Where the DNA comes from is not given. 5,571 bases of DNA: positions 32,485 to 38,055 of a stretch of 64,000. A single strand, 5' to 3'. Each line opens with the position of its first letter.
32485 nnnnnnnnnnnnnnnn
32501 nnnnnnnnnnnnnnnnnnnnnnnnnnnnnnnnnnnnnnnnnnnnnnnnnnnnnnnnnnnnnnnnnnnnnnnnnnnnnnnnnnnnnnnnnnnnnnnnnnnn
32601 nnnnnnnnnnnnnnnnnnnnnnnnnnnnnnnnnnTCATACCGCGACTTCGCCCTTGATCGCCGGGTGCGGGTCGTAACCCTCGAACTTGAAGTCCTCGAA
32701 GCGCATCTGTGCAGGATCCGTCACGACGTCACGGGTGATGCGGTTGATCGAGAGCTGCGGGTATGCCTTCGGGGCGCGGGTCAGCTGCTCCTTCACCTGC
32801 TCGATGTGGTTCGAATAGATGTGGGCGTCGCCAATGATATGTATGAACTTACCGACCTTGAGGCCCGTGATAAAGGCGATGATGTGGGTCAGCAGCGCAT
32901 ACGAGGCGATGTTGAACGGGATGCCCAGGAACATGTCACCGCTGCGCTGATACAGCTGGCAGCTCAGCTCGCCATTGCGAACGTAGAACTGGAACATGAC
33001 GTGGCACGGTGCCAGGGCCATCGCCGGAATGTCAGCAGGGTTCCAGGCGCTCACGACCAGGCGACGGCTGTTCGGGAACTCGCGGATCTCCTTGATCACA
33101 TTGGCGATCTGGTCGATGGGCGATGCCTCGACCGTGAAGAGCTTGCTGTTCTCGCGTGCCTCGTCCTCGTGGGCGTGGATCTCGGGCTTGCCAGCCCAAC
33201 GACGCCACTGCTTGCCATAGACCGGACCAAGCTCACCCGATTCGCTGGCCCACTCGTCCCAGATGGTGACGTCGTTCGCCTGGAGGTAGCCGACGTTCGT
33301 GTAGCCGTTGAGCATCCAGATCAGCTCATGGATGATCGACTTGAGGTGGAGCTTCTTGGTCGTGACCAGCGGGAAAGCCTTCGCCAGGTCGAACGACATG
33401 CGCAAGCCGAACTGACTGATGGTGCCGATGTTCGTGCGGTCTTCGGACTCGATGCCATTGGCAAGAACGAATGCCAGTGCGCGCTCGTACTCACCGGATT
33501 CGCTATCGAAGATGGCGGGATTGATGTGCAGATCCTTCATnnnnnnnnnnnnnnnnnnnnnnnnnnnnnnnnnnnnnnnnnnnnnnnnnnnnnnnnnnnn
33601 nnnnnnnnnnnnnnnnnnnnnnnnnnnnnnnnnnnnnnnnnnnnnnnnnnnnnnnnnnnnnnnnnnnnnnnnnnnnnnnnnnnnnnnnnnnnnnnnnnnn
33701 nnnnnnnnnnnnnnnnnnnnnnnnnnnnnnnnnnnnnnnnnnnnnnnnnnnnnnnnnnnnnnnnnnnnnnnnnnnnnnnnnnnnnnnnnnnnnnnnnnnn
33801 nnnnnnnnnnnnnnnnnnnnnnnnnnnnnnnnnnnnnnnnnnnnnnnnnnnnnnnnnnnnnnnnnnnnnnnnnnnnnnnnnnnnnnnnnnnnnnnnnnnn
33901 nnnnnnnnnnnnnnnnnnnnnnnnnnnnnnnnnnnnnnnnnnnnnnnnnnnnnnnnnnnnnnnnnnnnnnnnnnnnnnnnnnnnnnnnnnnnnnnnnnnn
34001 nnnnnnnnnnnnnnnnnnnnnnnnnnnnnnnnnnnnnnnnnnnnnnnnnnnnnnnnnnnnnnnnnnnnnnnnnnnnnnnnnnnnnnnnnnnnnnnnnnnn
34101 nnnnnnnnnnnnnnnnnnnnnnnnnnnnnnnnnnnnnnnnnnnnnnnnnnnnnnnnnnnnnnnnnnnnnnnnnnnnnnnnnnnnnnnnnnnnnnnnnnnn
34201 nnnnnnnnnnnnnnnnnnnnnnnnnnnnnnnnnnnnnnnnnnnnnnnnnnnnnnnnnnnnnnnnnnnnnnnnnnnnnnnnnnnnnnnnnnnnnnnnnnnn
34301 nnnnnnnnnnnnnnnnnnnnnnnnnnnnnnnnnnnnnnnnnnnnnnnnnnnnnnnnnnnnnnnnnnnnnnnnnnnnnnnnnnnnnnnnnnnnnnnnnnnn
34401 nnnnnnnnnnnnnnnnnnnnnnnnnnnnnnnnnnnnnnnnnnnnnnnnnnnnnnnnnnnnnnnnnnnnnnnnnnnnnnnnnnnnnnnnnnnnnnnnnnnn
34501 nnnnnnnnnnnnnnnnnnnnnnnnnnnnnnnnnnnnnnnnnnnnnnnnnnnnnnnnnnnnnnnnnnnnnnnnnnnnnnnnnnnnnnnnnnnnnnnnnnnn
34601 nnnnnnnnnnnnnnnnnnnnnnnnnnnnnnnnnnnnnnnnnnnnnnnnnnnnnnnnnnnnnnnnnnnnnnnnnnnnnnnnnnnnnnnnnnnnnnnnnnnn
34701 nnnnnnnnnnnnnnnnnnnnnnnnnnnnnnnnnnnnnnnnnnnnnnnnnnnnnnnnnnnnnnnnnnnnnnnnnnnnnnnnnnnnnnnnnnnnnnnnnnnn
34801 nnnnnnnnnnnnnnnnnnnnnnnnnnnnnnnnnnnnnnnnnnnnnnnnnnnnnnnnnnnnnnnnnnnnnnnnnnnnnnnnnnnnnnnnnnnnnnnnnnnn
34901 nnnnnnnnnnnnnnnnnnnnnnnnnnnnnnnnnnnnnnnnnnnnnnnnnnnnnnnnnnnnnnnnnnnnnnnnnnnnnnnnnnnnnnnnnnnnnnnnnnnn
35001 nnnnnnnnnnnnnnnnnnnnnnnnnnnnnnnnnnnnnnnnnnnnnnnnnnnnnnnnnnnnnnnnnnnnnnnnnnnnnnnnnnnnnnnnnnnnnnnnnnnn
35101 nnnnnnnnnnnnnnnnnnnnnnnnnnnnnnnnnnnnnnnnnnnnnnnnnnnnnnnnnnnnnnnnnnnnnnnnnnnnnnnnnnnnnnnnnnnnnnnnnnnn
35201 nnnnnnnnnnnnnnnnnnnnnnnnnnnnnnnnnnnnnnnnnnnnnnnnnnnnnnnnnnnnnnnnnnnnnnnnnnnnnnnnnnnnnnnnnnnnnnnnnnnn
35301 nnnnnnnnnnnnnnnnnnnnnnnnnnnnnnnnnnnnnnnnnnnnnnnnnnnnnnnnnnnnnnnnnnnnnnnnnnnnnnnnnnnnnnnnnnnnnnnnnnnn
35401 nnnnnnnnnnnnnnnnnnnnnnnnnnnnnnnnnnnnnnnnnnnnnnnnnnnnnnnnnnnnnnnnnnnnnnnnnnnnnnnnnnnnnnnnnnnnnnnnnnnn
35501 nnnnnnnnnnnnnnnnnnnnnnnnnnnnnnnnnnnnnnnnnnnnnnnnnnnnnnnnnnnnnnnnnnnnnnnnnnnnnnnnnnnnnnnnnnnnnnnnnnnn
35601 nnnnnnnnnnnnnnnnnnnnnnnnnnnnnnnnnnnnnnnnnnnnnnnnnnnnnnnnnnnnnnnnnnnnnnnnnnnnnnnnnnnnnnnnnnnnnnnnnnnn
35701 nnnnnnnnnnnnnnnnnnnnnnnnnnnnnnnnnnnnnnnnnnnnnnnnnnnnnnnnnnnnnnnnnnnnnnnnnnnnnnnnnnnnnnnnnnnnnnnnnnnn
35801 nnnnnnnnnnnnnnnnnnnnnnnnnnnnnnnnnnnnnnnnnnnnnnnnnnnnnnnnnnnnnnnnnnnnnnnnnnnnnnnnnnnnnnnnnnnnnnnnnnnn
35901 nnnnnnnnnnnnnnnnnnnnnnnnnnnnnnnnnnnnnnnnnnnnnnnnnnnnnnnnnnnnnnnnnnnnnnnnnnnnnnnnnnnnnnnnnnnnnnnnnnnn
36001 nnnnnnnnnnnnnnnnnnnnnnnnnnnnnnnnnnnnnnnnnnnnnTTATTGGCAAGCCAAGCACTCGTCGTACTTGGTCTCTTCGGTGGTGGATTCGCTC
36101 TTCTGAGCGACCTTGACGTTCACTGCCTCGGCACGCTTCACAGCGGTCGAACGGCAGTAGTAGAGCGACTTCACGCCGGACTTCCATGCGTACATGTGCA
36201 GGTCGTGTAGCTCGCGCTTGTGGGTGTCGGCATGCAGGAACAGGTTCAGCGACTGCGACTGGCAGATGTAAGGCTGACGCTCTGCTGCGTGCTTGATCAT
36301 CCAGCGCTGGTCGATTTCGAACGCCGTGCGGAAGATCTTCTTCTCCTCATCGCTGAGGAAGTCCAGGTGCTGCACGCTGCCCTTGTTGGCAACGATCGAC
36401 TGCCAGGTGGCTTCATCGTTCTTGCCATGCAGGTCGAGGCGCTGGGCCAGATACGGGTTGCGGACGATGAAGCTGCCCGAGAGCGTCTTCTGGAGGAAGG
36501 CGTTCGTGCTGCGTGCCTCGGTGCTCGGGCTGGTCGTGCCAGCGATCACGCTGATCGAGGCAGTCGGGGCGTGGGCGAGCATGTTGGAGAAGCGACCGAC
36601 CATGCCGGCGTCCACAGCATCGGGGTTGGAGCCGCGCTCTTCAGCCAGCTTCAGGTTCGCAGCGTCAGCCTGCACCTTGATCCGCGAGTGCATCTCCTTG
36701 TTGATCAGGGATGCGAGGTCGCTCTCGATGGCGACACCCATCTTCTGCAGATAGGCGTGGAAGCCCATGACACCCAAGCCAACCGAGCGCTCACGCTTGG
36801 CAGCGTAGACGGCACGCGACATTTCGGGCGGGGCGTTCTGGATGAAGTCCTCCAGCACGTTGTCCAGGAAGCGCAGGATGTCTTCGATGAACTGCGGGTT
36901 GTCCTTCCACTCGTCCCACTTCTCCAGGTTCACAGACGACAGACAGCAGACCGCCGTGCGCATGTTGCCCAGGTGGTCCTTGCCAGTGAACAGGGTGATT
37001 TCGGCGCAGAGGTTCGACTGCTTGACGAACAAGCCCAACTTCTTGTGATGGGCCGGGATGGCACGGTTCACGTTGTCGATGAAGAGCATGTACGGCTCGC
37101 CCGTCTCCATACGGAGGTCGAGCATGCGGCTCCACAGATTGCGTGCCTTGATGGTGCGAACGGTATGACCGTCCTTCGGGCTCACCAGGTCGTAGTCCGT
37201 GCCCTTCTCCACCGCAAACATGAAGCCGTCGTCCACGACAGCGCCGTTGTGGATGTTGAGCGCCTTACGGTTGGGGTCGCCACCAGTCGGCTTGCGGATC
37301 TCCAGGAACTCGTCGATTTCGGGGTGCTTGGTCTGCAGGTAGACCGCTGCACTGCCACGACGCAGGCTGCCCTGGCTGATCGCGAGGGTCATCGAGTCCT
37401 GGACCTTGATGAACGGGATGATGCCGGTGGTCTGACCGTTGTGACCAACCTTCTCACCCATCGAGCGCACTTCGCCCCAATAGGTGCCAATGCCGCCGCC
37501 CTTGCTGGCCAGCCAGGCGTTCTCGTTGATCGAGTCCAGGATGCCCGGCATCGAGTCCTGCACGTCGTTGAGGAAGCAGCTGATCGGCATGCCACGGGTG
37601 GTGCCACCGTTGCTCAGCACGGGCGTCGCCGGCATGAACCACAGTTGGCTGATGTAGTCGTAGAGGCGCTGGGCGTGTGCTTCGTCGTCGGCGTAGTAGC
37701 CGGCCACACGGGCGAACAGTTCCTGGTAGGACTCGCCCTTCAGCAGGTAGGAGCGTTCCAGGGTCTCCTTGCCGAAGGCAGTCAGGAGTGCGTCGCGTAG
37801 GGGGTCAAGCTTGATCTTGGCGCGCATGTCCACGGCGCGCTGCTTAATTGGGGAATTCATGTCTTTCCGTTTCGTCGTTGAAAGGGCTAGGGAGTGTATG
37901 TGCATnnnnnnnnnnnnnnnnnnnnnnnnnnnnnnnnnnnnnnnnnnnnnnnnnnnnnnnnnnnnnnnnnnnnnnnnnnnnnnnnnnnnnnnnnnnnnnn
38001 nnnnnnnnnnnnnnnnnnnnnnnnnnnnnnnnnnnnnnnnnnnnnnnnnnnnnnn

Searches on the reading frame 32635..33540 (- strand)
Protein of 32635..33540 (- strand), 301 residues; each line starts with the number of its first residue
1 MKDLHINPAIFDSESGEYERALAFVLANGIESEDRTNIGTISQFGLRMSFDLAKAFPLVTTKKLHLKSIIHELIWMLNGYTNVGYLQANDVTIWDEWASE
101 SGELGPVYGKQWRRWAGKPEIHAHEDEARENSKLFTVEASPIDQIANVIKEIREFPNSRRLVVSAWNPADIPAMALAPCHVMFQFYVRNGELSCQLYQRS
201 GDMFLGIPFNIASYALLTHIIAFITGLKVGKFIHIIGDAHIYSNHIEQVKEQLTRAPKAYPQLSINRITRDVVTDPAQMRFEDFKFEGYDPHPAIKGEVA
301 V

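Call 85: search_protein_families(library=phrogs, proteins=[window:32635-33540:-], max_evalue=0.00001)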
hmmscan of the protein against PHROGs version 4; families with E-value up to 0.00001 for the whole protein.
window:32635-33540:- (301 aa): 4 families
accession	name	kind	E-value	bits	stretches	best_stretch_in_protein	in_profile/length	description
phrog_160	-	DNA, RNA and nucleotide metabolism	6.3e-112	374.8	1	13-301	31-308/335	thymidylate synthase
phrog_5682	-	DNA, RNA and nucleotide metabolism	1.1e-69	234.9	1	71-301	5-209/209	thymidylate synthase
phrog_5131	-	DNA, RNA and nucleotide metabolism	1.1e-26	94.9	1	70-278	66-248/357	thymidylate synthase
phrog_3676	-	DNA, RNA and nucleotide metabolism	7.5e-13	49.4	1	143-255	114-240/351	thymidylate synthase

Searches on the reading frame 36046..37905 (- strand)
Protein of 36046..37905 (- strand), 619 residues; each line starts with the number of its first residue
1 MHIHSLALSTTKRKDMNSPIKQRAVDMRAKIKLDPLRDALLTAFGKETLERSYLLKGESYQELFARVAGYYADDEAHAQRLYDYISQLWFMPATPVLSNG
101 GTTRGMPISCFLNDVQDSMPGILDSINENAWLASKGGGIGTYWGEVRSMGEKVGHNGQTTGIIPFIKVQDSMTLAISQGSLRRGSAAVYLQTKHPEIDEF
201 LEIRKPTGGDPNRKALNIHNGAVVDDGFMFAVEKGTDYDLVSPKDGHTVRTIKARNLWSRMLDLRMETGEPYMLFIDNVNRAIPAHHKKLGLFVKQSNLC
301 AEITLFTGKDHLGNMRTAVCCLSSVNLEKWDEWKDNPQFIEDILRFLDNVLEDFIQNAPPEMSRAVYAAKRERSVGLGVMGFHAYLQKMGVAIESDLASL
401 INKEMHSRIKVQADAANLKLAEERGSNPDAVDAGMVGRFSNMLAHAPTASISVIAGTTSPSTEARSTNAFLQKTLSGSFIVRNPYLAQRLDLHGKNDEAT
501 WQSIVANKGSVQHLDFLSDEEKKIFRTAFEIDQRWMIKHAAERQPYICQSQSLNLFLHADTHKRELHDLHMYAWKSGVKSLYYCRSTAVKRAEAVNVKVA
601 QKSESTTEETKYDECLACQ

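Call 11: search_dna_similar(query=window:36046-37905:-, collection=phages, mode=protein, max_evalue=0.00001, max_rows=15)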
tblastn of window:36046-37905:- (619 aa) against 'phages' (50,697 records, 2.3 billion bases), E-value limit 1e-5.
The search stops at 5000 records and this limit was reached: more records match than are counted here, and every count below describes the 5000 best-scoring records only.
Records with a match: at least 5000; places in all: 5005; records where one place covers at least 80% of the query: 2467.
Best place of each record, by identity: 60-80% 2; <60% 4998.
By first word of the organism name: Escherichia 1004; Staphylococcus 388; Klebsiella 383; Synechococcus 380; Pseudomonas 370; Bacillus 324; Salmonella 290; Vibrio 232; Rheinheimera 115; Shigella 114; and 123 more.
By host as written in the record: - 649; Escherichia coli 377; Klebsiella pneumoniae 128; Staphylococcus aureus 120; Pseudomonas aeruginosa 118; Rheinheimera sp. BAL341 115; Synechococcus 107; Pseudomonas aeruginosa PAO1 58; and 1098 more.
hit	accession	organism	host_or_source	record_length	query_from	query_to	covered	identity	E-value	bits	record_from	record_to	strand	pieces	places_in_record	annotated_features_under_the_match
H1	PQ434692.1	Stenotrophomonas phage ANB28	Stenotrophomonas maltophilia B28B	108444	14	619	98%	67.4%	0e+0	838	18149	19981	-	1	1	ribonucleotide reductase of class Ia (aerobic) alpha subunit | hypothetical protein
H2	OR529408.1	Stenotrophomonas phage BUCTxx99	Stenotrophomonas maltophilia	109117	14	619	98%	67.3%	0e+0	841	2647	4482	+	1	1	ribonucleoside-diphosphate reductase subunit alpha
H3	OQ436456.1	Xanthomonas phage JGB6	Xanthomonas sp.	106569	3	611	98%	58.6%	0e+0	692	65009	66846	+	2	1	ribonucleoside-diphosphate reductase subunit alpha (x2)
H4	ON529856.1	Brevundimonas phage vB_BpoS-Leszy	Brevundimonas pondensis LVF1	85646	31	619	95%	58.0%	0e+0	716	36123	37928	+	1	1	ribonucleoside-diphosphate reductase alpha chain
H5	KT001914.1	Caulobacter phage Seuss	Caulobacter crescentus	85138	31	619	95%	57.9%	0e+0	711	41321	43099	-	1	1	ribonucleotide reductase large subunit | ribonucleotide reductase small subunit | ribosome_binding_site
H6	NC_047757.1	Caulobacter phage Seuss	Caulobacter crescentus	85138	31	619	95%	57.9%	0e+0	711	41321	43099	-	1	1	ribonucleoside-diphosphate reductase large subunit | ribonucleotide reductase small subunit | ribosome_binding_site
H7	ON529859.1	Brevundimonas phage vB_BgoS-BabaJaga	Brevundimonas goettingensis LVF2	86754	31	619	95%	57.9%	0e+0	687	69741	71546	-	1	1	ribonucleoside-diphosphate reductase alpha chain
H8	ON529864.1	Brevundimonas phage vB_BgoS-Fanboy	Brevundimonas goettingensis LVF2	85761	31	619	95%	57.9%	0e+0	687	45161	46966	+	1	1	ribonucleoside-diphosphate reductase alpha chain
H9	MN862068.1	Brevundimonas phage vB_BsubS-Delta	Brevundimonas subvibrioides ATCC 15264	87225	31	619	95%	57.9%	0e+0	685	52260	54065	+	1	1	ribonucleoside-diphosphate reductase subunit alpha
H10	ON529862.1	Brevundimonas phage vB_BpoS-Poludnitsa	Brevundimonas pondensis LVF1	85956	31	619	95%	57.7%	0e+0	684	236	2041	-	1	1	ribonucleoside-diphosphate reductase alpha chain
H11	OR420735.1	Pelagibacter phage HTVC168P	Candidatus Pelagibacter sp. HTCC7211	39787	12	619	98%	53.2%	0e+0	603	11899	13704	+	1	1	ribonucleotide-diphosphate reductase subunit alpha | hypothetical protein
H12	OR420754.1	Pelagibacter phage HTVC142P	Candidatus Pelagibacter sp. HTCC7211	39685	28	619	96%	54.2%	0e+0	595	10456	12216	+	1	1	ribonucleotide-diphosphate reductase subunit alpha | hypothetical protein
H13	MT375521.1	Pelagibacter phage Eistla EXVC025P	Candidatus Pelagibacter ubique HTCC1062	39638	33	619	95%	54.6%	0e+0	598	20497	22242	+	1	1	ribonucleoside-diphosphate reductase alpha subunit | S-adenosylmethionine decarboxylase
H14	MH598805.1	Pelagibacter phage HTVC109P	Candidatus Pelagibacter sp. HTCC7211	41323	30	619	95%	54.2%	0e+0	603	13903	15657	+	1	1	ribonucleotide-diphosphate reductase subunit alpha | S-adenosylmethionine decarboxylase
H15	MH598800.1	Pelagibacter phage HTVC031P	Candidatus Pelagibacter ubique HTCC1062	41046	33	619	95%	54.5%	0e+0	600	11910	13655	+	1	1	ribonucleotide-diphosphate reductase subunit alpha | hypothetical protein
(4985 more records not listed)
